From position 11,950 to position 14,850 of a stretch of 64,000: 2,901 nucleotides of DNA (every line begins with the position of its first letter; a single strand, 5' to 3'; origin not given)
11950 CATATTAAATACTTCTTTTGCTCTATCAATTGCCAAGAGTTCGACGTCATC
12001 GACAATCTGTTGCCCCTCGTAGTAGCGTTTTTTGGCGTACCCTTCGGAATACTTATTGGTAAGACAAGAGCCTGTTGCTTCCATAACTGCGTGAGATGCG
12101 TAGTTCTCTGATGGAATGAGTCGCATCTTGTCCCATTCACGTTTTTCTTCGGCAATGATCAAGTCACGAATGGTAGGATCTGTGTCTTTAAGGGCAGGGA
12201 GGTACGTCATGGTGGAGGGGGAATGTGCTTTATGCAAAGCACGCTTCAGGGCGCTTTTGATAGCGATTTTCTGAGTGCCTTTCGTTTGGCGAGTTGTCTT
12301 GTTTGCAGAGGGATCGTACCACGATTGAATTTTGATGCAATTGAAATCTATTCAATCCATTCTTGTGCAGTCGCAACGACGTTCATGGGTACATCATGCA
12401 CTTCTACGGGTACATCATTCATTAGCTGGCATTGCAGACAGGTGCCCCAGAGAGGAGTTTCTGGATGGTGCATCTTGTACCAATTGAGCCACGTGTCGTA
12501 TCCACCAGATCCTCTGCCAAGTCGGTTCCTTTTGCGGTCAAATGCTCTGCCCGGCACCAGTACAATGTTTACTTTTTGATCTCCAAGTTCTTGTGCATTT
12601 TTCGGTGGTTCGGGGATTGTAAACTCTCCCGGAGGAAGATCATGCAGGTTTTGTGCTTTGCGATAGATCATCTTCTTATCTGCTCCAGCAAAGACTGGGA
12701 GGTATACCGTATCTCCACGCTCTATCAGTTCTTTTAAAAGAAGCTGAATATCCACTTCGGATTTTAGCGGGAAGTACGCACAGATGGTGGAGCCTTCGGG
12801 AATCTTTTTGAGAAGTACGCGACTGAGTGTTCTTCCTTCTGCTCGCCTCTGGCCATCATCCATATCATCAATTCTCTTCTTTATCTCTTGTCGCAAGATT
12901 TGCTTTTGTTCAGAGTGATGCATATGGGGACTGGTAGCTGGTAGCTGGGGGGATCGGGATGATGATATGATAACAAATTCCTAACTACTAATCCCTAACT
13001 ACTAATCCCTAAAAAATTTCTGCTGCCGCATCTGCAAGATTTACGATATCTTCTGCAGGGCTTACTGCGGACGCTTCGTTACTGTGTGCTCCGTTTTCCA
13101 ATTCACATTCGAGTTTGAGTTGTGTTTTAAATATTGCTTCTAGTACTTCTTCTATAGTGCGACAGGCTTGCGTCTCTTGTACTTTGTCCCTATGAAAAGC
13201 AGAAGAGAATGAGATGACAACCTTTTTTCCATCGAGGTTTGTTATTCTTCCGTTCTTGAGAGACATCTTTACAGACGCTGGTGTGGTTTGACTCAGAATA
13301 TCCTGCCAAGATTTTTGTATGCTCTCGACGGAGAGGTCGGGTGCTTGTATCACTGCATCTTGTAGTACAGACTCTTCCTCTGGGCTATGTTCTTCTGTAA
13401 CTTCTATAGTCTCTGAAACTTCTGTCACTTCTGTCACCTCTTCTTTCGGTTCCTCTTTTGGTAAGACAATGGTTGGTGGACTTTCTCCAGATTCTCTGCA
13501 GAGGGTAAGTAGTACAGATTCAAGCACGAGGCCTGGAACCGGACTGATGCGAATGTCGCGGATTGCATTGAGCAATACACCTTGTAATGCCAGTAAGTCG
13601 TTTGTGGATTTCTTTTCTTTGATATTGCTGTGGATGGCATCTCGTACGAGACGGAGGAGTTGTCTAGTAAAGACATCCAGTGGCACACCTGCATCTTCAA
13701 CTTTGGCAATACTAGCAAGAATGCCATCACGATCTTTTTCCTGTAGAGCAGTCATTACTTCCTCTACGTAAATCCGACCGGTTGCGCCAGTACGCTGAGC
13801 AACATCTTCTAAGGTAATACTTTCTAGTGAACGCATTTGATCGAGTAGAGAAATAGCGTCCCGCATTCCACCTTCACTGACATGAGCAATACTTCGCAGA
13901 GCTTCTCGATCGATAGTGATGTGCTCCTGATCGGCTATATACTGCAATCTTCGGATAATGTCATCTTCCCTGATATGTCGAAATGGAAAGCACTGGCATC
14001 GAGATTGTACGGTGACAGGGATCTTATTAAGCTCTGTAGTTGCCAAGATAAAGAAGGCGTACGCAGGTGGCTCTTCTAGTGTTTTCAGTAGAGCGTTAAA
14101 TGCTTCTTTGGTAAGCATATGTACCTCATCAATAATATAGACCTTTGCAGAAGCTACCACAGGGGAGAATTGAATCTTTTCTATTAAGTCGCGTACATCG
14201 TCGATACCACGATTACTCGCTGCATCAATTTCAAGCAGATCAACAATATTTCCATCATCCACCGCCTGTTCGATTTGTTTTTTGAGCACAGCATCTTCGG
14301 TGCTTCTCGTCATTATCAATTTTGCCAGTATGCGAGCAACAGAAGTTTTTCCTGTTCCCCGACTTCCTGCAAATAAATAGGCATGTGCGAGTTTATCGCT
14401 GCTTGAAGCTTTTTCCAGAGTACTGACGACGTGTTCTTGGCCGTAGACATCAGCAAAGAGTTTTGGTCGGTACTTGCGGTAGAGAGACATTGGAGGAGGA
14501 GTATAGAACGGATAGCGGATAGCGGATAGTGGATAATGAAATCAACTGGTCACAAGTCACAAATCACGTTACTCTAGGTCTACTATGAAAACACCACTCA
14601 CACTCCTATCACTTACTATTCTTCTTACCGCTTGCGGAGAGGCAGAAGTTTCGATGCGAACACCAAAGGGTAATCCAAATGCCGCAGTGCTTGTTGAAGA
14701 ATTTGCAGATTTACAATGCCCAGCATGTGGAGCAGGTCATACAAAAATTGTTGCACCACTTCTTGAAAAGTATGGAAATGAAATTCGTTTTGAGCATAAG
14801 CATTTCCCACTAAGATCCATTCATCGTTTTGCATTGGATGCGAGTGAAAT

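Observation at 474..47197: Dispersed family of heptanucleotide tandem repeats at gene borders and inside CDSs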

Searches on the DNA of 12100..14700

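Call 79: search_rna_families(source=window, start=12100, end=14700, threshold=evalue, max_evalue=1, show_alignments=2)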
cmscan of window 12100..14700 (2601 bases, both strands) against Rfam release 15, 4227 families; matches with E-value up to 1: 1.
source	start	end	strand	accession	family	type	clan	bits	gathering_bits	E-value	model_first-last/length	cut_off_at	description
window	13340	13456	-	RF02191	TCL6_1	Gene; lncRNA;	-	21.1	60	0.15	1-113/113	no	T-cell leukemia/lymphoma 6 conserved region 1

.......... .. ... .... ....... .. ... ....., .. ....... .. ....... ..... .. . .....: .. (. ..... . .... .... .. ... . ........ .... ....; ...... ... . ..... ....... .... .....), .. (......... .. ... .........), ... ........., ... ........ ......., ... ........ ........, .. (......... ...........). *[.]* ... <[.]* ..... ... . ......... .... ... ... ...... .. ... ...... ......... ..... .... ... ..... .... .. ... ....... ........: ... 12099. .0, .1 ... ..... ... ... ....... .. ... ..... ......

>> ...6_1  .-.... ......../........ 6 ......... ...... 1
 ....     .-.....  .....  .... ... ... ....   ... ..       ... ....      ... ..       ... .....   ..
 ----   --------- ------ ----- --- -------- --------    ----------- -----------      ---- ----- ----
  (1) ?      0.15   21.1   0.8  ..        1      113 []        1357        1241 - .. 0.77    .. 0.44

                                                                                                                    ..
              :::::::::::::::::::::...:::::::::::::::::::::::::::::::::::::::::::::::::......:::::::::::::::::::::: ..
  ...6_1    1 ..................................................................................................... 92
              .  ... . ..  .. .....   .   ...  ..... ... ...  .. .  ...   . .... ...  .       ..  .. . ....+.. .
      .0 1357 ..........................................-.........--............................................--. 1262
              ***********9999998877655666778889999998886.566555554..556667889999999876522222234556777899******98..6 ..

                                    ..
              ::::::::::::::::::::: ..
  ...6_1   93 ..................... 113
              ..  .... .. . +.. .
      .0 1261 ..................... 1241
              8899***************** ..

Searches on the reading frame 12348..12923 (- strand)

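Call 51: search_protein_families(library=pfam, proteins=[window:12348-12923:-], max_evalue=0.001)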
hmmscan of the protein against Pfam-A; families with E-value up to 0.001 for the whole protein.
window:12348-12923:- (191 aa): 1 family
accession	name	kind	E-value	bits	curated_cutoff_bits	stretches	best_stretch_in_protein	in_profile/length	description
PF01812.26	5-FTHF_cyc-lig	-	9.9e-35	120.6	27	1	7-185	1-185/186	5-formyltetrahydrofolate cyclo-ligase family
